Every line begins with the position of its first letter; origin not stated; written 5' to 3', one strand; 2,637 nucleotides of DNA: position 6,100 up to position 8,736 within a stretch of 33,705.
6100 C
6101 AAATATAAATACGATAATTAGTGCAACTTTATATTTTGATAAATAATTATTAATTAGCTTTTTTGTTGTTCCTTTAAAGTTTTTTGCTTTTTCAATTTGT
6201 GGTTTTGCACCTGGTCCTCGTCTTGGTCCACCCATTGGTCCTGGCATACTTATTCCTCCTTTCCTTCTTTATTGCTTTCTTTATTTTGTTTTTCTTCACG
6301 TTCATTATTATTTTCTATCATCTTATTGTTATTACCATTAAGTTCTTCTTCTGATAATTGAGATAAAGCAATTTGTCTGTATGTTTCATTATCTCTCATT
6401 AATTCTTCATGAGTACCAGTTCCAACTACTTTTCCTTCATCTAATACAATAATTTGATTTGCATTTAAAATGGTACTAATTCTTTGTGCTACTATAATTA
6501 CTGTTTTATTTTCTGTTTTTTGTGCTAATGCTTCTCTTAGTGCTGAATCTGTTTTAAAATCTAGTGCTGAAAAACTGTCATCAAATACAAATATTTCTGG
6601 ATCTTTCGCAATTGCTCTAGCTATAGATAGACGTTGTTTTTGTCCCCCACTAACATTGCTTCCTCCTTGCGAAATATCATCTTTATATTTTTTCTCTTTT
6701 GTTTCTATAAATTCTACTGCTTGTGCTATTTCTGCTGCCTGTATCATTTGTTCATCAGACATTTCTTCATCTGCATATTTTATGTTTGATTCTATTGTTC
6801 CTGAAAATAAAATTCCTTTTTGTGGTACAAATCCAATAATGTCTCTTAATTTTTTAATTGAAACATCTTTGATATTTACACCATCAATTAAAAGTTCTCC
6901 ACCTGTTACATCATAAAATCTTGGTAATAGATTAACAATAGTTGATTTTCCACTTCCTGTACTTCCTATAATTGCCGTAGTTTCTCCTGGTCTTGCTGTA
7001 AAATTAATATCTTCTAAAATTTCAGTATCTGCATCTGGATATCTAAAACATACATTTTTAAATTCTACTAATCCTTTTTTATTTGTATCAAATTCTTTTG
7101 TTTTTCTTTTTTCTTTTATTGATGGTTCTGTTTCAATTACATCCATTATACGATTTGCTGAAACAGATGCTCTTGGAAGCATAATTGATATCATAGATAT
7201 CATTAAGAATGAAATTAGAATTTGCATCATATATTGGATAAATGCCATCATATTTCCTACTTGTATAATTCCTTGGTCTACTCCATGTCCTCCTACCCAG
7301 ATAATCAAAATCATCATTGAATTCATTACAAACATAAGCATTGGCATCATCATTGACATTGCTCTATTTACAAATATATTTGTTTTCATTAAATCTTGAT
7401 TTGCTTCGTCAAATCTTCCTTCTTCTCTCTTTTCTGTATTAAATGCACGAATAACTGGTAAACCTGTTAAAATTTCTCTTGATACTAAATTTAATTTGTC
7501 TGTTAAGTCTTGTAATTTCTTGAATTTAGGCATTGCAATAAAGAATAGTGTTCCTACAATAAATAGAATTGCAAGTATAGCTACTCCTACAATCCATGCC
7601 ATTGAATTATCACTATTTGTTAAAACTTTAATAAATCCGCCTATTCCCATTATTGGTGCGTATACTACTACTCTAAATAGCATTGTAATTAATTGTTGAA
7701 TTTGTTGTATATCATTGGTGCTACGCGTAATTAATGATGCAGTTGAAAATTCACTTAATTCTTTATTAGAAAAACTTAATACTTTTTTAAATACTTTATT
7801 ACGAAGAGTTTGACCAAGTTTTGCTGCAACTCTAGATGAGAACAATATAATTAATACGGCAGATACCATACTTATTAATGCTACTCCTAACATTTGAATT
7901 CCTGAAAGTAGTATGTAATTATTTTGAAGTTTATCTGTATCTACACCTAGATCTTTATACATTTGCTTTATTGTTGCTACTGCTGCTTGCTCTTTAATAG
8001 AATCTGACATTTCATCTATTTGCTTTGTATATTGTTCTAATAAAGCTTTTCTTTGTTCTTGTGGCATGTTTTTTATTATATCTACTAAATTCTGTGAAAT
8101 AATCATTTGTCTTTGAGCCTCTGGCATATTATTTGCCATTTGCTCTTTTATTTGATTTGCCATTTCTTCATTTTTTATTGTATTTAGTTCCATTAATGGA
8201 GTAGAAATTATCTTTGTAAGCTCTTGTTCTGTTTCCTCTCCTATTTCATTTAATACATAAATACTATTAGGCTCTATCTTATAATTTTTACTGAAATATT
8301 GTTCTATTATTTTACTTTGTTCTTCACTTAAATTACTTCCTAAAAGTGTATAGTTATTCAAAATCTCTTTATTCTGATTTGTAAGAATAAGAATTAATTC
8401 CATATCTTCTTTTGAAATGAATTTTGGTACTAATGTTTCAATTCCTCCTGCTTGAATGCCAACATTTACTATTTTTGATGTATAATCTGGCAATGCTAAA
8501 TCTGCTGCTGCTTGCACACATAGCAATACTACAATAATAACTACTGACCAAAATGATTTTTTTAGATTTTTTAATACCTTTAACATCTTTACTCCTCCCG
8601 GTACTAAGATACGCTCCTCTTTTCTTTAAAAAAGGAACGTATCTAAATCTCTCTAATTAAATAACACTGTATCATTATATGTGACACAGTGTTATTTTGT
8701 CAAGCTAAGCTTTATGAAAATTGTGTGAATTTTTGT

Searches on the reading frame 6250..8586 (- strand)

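Call 21: search_protein_families(library=pfam, proteins=[window:6250-8586:-])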
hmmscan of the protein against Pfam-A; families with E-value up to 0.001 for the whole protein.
window:6250-8586:- (778 aa): 3 families
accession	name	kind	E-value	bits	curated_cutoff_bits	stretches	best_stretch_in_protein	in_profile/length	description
PF00664.28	ABC_membrane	-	2.2e-32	113.3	28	1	224-457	39-271/274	ABC transporter transmembrane region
PF00005.33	ABC_tran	-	8.8e-28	98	25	1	524-672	1-136/137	ABC transporter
PF02463.25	SMC_N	-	0.00014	21.8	40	0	536-714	26-210/220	RecF/RecN/SMC N terminal domain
